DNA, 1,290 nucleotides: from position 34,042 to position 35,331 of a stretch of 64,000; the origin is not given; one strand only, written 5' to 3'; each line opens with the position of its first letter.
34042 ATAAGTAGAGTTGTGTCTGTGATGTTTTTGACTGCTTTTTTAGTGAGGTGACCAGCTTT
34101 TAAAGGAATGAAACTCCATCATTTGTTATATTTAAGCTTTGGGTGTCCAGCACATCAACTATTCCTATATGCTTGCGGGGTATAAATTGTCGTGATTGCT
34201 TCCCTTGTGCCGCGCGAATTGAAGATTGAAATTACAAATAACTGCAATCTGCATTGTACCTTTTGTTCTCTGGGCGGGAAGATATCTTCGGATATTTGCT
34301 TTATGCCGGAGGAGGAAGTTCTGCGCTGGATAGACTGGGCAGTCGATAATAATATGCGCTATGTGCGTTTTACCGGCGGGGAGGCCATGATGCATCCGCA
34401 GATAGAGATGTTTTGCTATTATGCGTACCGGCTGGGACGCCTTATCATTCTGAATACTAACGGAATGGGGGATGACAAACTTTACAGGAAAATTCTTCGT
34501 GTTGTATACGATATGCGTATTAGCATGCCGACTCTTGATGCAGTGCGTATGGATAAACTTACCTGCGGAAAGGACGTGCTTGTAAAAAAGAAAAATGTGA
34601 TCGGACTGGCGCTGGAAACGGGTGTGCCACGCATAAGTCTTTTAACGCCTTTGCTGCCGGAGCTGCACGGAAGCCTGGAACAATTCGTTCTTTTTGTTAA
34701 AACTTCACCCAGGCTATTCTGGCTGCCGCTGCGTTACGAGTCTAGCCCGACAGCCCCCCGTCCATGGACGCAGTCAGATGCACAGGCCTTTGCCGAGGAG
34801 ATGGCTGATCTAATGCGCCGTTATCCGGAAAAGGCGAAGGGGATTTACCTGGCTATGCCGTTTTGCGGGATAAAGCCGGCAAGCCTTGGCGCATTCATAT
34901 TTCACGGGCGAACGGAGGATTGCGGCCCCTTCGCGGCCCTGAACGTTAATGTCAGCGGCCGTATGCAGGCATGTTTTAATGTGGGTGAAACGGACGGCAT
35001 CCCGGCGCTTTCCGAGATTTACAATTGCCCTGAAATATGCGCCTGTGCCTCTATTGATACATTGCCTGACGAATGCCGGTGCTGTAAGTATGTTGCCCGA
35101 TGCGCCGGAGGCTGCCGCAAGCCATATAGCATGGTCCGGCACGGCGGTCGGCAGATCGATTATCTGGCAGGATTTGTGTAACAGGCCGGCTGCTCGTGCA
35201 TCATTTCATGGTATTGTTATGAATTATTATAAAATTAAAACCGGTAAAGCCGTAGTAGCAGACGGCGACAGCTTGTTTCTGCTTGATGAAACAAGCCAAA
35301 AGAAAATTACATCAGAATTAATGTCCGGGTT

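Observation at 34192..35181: rSAM/SPASM maturase without N-terminal RRE, placed between precursor and cyclodehydratase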

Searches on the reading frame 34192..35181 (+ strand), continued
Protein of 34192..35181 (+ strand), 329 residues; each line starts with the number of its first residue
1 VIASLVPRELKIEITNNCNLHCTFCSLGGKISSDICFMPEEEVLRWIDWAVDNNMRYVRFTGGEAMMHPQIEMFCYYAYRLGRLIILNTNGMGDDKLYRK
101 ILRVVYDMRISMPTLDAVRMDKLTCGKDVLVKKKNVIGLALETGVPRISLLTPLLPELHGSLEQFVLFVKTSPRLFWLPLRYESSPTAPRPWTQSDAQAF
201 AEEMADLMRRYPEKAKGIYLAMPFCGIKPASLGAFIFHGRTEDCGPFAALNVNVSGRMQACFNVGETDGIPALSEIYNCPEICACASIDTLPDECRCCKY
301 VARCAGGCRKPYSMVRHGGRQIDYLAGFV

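Call 60: search_protein_families(library=ncbifam, proteins=[P0083, P0082, P0084, P0088, P0093, P0079, P0081], max_evalue=1e-12)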
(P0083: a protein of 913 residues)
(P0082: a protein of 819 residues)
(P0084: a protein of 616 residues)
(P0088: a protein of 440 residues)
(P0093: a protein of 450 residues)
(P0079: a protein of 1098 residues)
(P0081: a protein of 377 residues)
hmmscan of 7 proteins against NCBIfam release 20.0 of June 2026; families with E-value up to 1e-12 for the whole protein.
P0083 (913 aa): 13 families
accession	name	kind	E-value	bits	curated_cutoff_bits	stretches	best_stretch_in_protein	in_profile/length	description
TIGR02109.1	PQQ_syn_pqqE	equivalog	1.3e-19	70.4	381.35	1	585-749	8-173/358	pyrroloquinoline quinone biosynthesis protein PqqE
TIGR04251.1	SCM_rSAM_ScmF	equivalog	1.9e-16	60.4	400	1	589-747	9-171/353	SynChlorMet cassette radical SAM/SPASM protein ScmF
TIGR02668.1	moaA_archaeal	equivalog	2.5e-16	59.5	325.25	1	579-745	5-173/303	GTP 3',8-cyclase MoaA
NF038283.1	viperin_w_prok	equivalog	1.8e-15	56.9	180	1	590-763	8-193/281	viperin family antiviral radical SAM protein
TIGR02666.1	moaA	equivalog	2.2e-15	56.5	284.05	1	584-740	10-175/336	GTP 3',8-cyclase MoaA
NF001199.0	PRK00164.2-1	equivalog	1.5e-14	53.9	231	1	578-742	6-172/308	GTP 3',8-cyclase MoaA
TIGR04167.1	rSAM_SeCys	equivalog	1.5e-14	53.9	300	1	582-722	6-148/303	arsenosugar biosynthesis radical SAM (seleno)protein ArsS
TIGR04317.1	W_rSAM_matur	equivalog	6.5e-14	51.8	380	1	585-718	5-137/349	tungsten cofactor oxidoreductase radical SAM maturase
NF045574.1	sacti_mat_StsB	exception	9e-14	51.2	625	1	581-749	93-260/466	StsB family radical SAM/SPASM domain sactipeptide maturase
TIGR04055.1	rSAM_NirJ2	equivalog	2.4e-13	50.3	500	0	590-744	6-160/326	putative heme d1 biosynthesis radical SAM protein NirJ2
TIGR04545.1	rSAM_ahbD_hemeb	equivalog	3.1e-13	49.9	500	1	589-748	5-165/339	heme b synthase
NF049973.1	radical_Rv1681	equivalog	4.4e-13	48.9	380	1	593-748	81-237/326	Rv1681 family radical SAM protein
TIGR04051.1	rSAM_NirJ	equivalog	8.2e-13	48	515.45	0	590-746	8-164/354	heme d1 biosynthesis radical SAM protein NirJ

P0082 (819 aa): 6 families
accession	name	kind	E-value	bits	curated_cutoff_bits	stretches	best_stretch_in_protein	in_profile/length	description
TIGR02109.1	PQQ_syn_pqqE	equivalog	2.3e-17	63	381.35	1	490-794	4-316/358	pyrroloquinoline quinone biosynthesis protein PqqE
TIGR02668.1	moaA_archaeal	equivalog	1.1e-14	54.2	325.25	1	493-654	10-174/303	GTP 3',8-cyclase MoaA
NF045574.1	sacti_mat_StsB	exception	1.3e-14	53.9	625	1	496-657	99-260/466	StsB family radical SAM/SPASM domain sactipeptide maturase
TIGR02666.1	moaA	equivalog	3.7e-14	52.4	284.05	1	494-604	11-129/336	GTP 3',8-cyclase MoaA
TIGR04317.1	W_rSAM_matur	equivalog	1.2e-13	51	380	1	494-623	5-137/349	tungsten cofactor oxidoreductase radical SAM maturase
TIGR04251.1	SCM_rSAM_ScmF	equivalog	5.7e-13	49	400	0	495-652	6-168/353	SynChlorMet cassette radical SAM/SPASM protein ScmF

P0084 (616 aa): 44 families (the best 25 are shown)
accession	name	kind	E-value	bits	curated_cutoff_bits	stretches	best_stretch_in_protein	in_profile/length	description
NF038332.1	rSAM_rare_HxsC4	exception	2.9e-51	174.6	500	1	14-214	18-224/335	radical SAM protein HxsC4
TIGR04051.1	rSAM_NirJ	equivalog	6e-47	160.3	515.45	2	293-453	8-165/354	heme d1 biosynthesis radical SAM protein NirJ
TIGR04545.1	rSAM_ahbD_hemeb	equivalog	8.3e-45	153.7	500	2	290-603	3-330/339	heme b synthase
TIGR04053.2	TIGR04053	equivalog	3.4e-43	148.3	395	1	291-498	12-222/366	TIGR04053 family radical SAM/SPASM domain-containing protein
TIGR04054.1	rSAM_NirJ1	equivalog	2.8e-42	144.7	650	1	295-456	44-202/387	putative heme d1 biosynthesis radical SAM protein NirJ1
TIGR04347.1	pseudo_SAM_Halo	equivalog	3.4e-40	138.5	525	1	293-452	44-200/390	TIGR04347 family pseudo-SAM/SPASM protein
TIGR04546.1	rSAM_ahbC_deAc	equivalog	5.2e-40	137.4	650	1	293-456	45-205/390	12,18-didecarboxysiroheme deacetylase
TIGR03977.1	rSAM_pair_HxsC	equivalog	3.8e-38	131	267.9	1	10-268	25-290/292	His-Xaa-Ser system radical SAM maturase HxsC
TIGR04055.1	rSAM_NirJ2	equivalog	3.8e-37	128.5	500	1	295-599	8-313/326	putative heme d1 biosynthesis radical SAM protein NirJ2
TIGR02668.1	moaA_archaeal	equivalog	8.9e-37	126.7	325.25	2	288-453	11-175/303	GTP 3',8-cyclase MoaA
TIGR03962.1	mycofact_rSAM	equivalog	5.3e-35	121.2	265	1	279-600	4-322/339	mycofactocin radical SAM maturase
NF045574.1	sacti_mat_StsB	exception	6.2e-35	120.9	625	2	296-593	105-398/466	StsB family radical SAM/SPASM domain sactipeptide maturase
NF050035.1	rSAM_WgK_link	exception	1.2e-34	119.9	650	1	284-446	6-166/367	radical SAM/SPASM peptide maturase WgkB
TIGR04303.1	GeoRSP_rSAM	equivalog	1.6e-33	116.7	400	1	284-606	2-322/325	GeoRSP system radical SAM/SPASM protein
TIGR03961.1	rSAM_PTO1314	hypoth_equivalog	8e-33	114.1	306.05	1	295-569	31-294/332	PTO1314 family radical SAM protein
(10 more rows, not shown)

P0088 (440 aa): 5 families
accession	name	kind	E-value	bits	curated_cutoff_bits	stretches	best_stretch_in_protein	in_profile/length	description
TIGR02668.1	moaA_archaeal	equivalog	1.3e-17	63.7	325.25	1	116-276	11-174/303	GTP 3',8-cyclase MoaA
TIGR02666.1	moaA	equivalog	2e-15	56.6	284.05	1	116-274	11-179/336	GTP 3',8-cyclase MoaA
NF001199.0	PRK00164.2-1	equivalog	5.1e-14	52.1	231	1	116-274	13-174/308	GTP 3',8-cyclase MoaA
NF045574.1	sacti_mat_StsB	exception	2.6e-13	49.6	625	0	117-279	98-260/466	StsB family radical SAM/SPASM domain sactipeptide maturase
NF038283.1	viperin_w_prok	equivalog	5.4e-13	48.7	180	1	118-288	5-188/281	viperin family antiviral radical SAM protein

P0093 (450 aa): 6 families
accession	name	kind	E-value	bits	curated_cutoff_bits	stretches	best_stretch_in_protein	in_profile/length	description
TIGR02109.1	PQQ_syn_pqqE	equivalog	2.2e-17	63.1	381.35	1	120-284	3-168/358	pyrroloquinoline quinone biosynthesis protein PqqE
NF038283.1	viperin_w_prok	equivalog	1.7e-16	60.3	180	1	125-242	3-127/281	viperin family antiviral radical SAM protein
TIGR04545.1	rSAM_ahbD_hemeb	equivalog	1.9e-14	53.8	500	0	126-262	2-139/339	heme b synthase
TIGR02666.1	moaA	equivalog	7.4e-14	51.5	284.05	1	128-246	14-139/336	GTP 3',8-cyclase MoaA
TIGR02668.1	moaA_archaeal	equivalog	5.3e-13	48.6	325.25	1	126-241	12-128/303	GTP 3',8-cyclase MoaA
TIGR04251.1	SCM_rSAM_ScmF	equivalog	5.5e-13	49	400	1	125-218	5-101/353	SynChlorMet cassette radical SAM/SPASM protein ScmF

P0079 (1098 aa): 57 families (the best 25 are shown)
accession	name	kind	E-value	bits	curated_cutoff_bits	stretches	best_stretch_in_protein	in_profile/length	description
TIGR04051.1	rSAM_NirJ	equivalog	1.7e-67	227.9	515.45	2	805-962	7-161/354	heme d1 biosynthesis radical SAM protein NirJ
TIGR04055.1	rSAM_NirJ2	equivalog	4.5e-66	223.6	500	2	11-292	6-304/326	putative heme d1 biosynthesis radical SAM protein NirJ2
TIGR04545.1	rSAM_ahbD_hemeb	equivalog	2.3e-61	208.1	500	1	803-970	3-168/339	heme b synthase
TIGR04347.1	pseudo_SAM_Halo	equivalog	3.4e-58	197.8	525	2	802-969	40-204/390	TIGR04347 family pseudo-SAM/SPASM protein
NF045574.1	sacti_mat_StsB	exception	2.8e-57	194.6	625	2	777-1092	74-385/466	StsB family radical SAM/SPASM domain sactipeptide maturase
TIGR04317.1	W_rSAM_matur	equivalog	6.8e-57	193.2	380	2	798-1050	2-255/349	tungsten cofactor oxidoreductase radical SAM maturase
TIGR04054.1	rSAM_NirJ1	equivalog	2.2e-54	184.6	650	2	803-961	39-194/387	putative heme d1 biosynthesis radical SAM protein NirJ1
TIGR02668.1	moaA_archaeal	equivalog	3.4e-54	183.9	325.25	2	7-96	12-103/303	GTP 3',8-cyclase MoaA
TIGR04053.2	TIGR04053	equivalog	1.6e-53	182.3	395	2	804-971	12-180/366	TIGR04053 family radical SAM/SPASM domain-containing protein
NF050035.1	rSAM_WgK_link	exception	5.4e-53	180.3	650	2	804-969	13-176/367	radical SAM/SPASM peptide maturase WgkB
TIGR04546.1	rSAM_ahbC_deAc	equivalog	8.9e-52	176.2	650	2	805-939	44-178/390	12,18-didecarboxysiroheme deacetylase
TIGR02109.1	PQQ_syn_pqqE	equivalog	7.1e-51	173.2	381.35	2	2-101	4-104/358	pyrroloquinoline quinone biosynthesis protein PqqE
NF045646.2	rSAM_Se_TrsS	equivalog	2.2e-49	168.2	490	2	7-97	88-179/441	radical SAM (seleno)protein TrsS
TIGR03962.1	mycofact_rSAM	equivalog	2.5e-48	165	265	1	802-1094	14-305/339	mycofactocin radical SAM maturase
NF001199.0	PRK00164.2-1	equivalog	5.3e-47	160.4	231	1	8-96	15-105/308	GTP 3',8-cyclase MoaA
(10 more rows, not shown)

P0081 (377 aa): 19 families
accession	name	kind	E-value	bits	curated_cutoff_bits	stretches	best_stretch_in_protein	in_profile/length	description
TIGR02668.1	moaA_archaeal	equivalog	1.1e-22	80.4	325.25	1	32-301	9-282/303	GTP 3',8-cyclase MoaA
TIGR02109.1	PQQ_syn_pqqE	equivalog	2.3e-22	79.4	381.35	1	35-193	9-168/358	pyrroloquinoline quinone biosynthesis protein PqqE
TIGR02666.1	moaA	equivalog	6.8e-22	77.9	284.05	1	34-302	11-294/336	GTP 3',8-cyclase MoaA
NF001199.0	PRK00164.2-1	equivalog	9.2e-19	67.7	231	1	33-307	12-290/308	GTP 3',8-cyclase MoaA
TIGR02495.1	NrdG2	equivalog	1.1e-18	67.3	131.15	1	43-185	26-169/193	anaerobic ribonucleoside-triphosphate reductase activating protein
NF038283.1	viperin_w_prok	equivalog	2.7e-18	66.1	180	1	35-211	4-195/281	viperin family antiviral radical SAM protein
TIGR04317.1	W_rSAM_matur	equivalog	1.1e-17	64.2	380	1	34-169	5-139/349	tungsten cofactor oxidoreductase radical SAM maturase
TIGR04167.1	rSAM_SeCys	equivalog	6.4e-17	61.7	300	1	32-172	7-149/303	arsenosugar biosynthesis radical SAM (seleno)protein ArsS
NF045646.2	rSAM_Se_TrsS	equivalog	1.1e-15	57.1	490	1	37-192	90-249/441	radical SAM (seleno)protein TrsS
TIGR04051.1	rSAM_NirJ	equivalog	1.7e-15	56.9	515.45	1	38-195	7-164/354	heme d1 biosynthesis radical SAM protein NirJ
TIGR04347.1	pseudo_SAM_Halo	equivalog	1.9e-15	57.1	525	1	37-195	42-200/390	TIGR04347 family pseudo-SAM/SPASM protein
TIGR04545.1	rSAM_ahbD_hemeb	equivalog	3e-15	56.5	500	1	35-194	2-162/339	heme b synthase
NF045574.1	sacti_mat_StsB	exception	3.5e-14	52.5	625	1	30-194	93-256/466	StsB family radical SAM/SPASM domain sactipeptide maturase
TIGR04251.1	SCM_rSAM_ScmF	equivalog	5.9e-14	52.2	400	1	32-195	3-170/353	SynChlorMet cassette radical SAM/SPASM protein ScmF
NF050035.1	rSAM_WgK_link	exception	6.7e-14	51.6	650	0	35-194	11-171/367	radical SAM/SPASM peptide maturase WgkB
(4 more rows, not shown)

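Call 62: search_protein_families(library=pfam, proteins=[P0083, P0082, P0088, P0093, P0089], max_evalue=0.01)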
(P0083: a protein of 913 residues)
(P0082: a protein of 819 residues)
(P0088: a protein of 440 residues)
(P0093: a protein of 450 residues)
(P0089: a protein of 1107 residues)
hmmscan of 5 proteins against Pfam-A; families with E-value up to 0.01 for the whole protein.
P0083 (913 aa): 2 families
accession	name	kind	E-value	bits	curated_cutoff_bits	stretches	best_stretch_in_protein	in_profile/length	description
PF04055.27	Radical_SAM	-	1.8e-18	67.7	29.5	1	589-745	2-166/166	Radical SAM superfamily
PF13353.11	Fer4_12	-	0.00055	20.7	22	1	592-655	13-75/137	4Fe-4S single cluster domain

P0082 (819 aa): 2 families
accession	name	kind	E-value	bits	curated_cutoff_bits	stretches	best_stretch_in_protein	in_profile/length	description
PF04055.27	Radical_SAM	-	6.2e-15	56.2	29.5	1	498-653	2-166/166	Radical SAM superfamily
PF01966.28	HD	-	4.8e-10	40.2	22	1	352-451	2-113/116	HD domain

P0088 (440 aa): 1 family
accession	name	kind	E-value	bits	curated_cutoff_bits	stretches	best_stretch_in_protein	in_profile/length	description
PF04055.27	Radical_SAM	-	6.5e-17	62.6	29.5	1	120-275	2-166/166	Radical SAM superfamily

P0093 (450 aa): 1 family
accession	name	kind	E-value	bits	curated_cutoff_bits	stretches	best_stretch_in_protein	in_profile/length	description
PF04055.27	Radical_SAM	-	1.3e-18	68.2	29.5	1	129-284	2-165/166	Radical SAM superfamily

P0089 (1107 aa): 3 families
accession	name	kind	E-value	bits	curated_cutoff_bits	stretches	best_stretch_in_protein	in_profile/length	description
PF04055.27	Radical_SAM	-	1.5e-56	191.5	29.5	3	13-167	1-165/166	Radical SAM superfamily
PF13353.11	Fer4_12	-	2.9e-19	70.2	22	2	811-893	13-98/137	4Fe-4S single cluster domain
PF13186.11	SPASM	-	2.1e-07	31.6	21.5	0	232-286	1-51/67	Iron-sulfur cluster-binding domain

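Call 72: search_protein_families(library=ncbifam, proteins=[P0066], max_evalue=1)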
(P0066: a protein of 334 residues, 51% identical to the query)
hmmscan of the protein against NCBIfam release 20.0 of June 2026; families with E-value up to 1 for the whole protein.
P0066 (334 aa): 80 families (the best 25 are shown)
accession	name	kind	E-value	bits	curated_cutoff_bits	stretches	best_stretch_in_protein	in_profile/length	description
TIGR02666.1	moaA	equivalog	8.2e-20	71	284.05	1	13-161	11-168/336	GTP 3',8-cyclase MoaA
TIGR02668.1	moaA_archaeal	equivalog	2.9e-15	56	325.25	1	13-174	11-175/303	GTP 3',8-cyclase MoaA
TIGR04347.1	pseudo_SAM_Halo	equivalog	3.2e-15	56.3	525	2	17-158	43-186/390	TIGR04347 family pseudo-SAM/SPASM protein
TIGR03962.1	mycofact_rSAM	equivalog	4.9e-15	55.5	265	1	10-171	10-172/339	mycofactocin radical SAM maturase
NF001199.0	PRK00164.2-1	equivalog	6.4e-14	51.8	231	1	13-159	13-162/308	GTP 3',8-cyclase MoaA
TIGR04545.1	rSAM_ahbD_hemeb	equivalog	2.6e-12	46.9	500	1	16-167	4-157/339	heme b synthase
TIGR04055.1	rSAM_NirJ2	equivalog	5e-12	46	500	1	18-158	6-148/326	putative heme d1 biosynthesis radical SAM protein NirJ2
TIGR04054.1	rSAM_NirJ1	equivalog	5.3e-12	45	650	1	17-144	41-163/387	putative heme d1 biosynthesis radical SAM protein NirJ1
TIGR02109.1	PQQ_syn_pqqE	equivalog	1.8e-11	43.6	381.35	1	8-169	3-166/358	pyrroloquinoline quinone biosynthesis protein PqqE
TIGR04051.1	rSAM_NirJ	equivalog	2.6e-11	43.1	515.45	1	17-145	7-137/354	heme d1 biosynthesis radical SAM protein NirJ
NF045646.2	rSAM_Se_TrsS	equivalog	1e-10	40.8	490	1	16-169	90-248/441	radical SAM (seleno)protein TrsS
NF045574.1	sacti_mat_StsB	exception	1.2e-10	40.8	625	2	17-172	101-256/466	StsB family radical SAM/SPASM domain sactipeptide maturase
TIGR04317.1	W_rSAM_matur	equivalog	5.7e-10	38.8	380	1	13-142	5-138/349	tungsten cofactor oxidoreductase radical SAM maturase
TIGR04546.1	rSAM_ahbC_deAc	equivalog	6.1e-10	38.4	650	1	17-97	44-123/390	12,18-didecarboxysiroheme deacetylase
TIGR04250.1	SCM_rSAM_ScmE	equivalog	2.5e-09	36.5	400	2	11-141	2-135/358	SynChlorMet cassette radical SAM/SPASM protein ScmE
TIGR03942.1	sulfatase_rSAM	equivalog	8.8e-09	34.9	349.45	2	290-321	303-334/363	anaerobic sulfatase maturase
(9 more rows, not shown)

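Call 73: find_encoding_contigs(protein=P0088, flank=5000, max_places=2)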
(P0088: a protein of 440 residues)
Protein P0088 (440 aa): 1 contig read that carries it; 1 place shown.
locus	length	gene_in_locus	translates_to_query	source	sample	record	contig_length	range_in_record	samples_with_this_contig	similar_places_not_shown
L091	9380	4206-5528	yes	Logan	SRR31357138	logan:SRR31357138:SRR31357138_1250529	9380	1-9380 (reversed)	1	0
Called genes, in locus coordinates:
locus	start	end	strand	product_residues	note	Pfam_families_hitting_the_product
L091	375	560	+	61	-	-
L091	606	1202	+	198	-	-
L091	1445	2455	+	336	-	PF04055:Radical_SAM (weak)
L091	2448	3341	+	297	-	-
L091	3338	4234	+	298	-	-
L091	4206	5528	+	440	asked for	PF04055:Radical_SAM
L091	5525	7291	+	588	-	PF02310:B12-binding (weak), PF04055:Radical_SAM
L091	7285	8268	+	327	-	PF04055:Radical_SAM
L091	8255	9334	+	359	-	PF00248:Aldo_ket_red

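Call 74: find_encoding_contigs(protein=P0083, flank=5000, max_places=2)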
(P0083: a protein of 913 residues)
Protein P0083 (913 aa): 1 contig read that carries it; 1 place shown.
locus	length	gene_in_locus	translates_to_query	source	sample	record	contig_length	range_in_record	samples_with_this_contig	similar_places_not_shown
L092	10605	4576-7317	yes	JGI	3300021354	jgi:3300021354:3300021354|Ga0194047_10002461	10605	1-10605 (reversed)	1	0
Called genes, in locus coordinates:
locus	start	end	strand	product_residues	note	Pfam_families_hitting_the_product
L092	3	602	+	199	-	?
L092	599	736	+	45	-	-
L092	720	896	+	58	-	-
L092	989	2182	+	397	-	PF04055:Radical_SAM, PF13353:Fer4_12 (weak)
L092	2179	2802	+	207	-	-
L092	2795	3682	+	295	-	-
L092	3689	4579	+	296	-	-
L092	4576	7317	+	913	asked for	PF04055:Radical_SAM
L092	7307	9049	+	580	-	PF04055:Radical_SAM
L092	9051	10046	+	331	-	PF04055:Radical_SAM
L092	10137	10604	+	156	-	?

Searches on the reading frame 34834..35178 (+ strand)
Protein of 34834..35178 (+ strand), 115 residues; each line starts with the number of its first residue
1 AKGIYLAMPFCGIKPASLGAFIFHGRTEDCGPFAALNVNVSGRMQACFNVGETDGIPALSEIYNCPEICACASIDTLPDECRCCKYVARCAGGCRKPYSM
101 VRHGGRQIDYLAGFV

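Call 36: search_solved_structures(query=window:34834-35178:+, max_evalue=10, show_alignments=5)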
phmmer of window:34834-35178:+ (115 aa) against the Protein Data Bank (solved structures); distinct sequences matched with E-value up to 10: 4.
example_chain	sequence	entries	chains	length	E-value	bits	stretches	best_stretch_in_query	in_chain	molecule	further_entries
6t5s_A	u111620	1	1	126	0.85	12.8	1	62-107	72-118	Lysozyme C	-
6t6c_A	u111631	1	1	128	0.92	12.7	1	62-107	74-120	Lysozyme C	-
4k37_A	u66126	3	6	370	1.1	12.4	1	78-106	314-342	Anaerobic sulfatase-maturating enzyme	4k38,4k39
4k36_A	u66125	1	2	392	1.2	12.3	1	78-106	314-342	Anaerobic sulfatase-maturating enzyme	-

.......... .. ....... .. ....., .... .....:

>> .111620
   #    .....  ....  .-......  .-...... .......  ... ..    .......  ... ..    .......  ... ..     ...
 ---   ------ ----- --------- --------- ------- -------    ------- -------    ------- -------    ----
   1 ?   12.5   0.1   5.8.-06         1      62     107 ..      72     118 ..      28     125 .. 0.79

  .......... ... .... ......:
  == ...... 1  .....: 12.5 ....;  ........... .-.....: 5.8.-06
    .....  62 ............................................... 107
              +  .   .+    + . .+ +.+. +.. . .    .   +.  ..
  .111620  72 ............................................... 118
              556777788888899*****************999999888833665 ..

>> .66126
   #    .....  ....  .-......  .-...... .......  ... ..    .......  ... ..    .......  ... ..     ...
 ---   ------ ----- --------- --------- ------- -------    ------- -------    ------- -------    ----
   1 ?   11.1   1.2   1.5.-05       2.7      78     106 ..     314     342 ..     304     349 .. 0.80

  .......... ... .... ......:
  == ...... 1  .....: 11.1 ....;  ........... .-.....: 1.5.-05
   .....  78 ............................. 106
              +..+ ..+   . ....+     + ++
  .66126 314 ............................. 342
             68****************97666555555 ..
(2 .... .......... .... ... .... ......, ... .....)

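Call 37: search_protein_families(library=pfam, proteins=[window:34834-35178:+], max_evalue=10)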
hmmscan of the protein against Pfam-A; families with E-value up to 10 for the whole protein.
window:34834-35178:+ (115 aa): 0 families

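Call 72: search_protein_families(library=ncbifam, proteins=[window:34834-35178:+], max_evalue=1)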
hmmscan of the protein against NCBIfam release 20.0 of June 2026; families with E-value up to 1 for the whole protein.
window:34834-35178:+ (115 aa): 5 families
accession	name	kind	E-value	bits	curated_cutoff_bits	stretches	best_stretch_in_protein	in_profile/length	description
TIGR04085.1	rSAM_more_4Fe4S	domain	0.00067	20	27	1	31-97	2-77/93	SPASM domain-containing protein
TIGR04084.1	rSAM_AF0577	subfamily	0.013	14.4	225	1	22-94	216-285/347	TIGR04084 family radical SAM/SPASM domain-containing protein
TIGR03942.1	sulfatase_rSAM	equivalog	0.051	12.6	349.45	1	72-99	302-329/363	anaerobic sulfatase maturase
NF010308.0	PRK13745.1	equivalog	0.21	10.5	484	1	74-111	332-370/412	anaerobic sulfatase-maturation protein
TIGR04304.1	GeoRSP_SPASM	equivalog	0.41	9.7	300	1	77-96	257-276/293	GeoRSP system SPASM domain protein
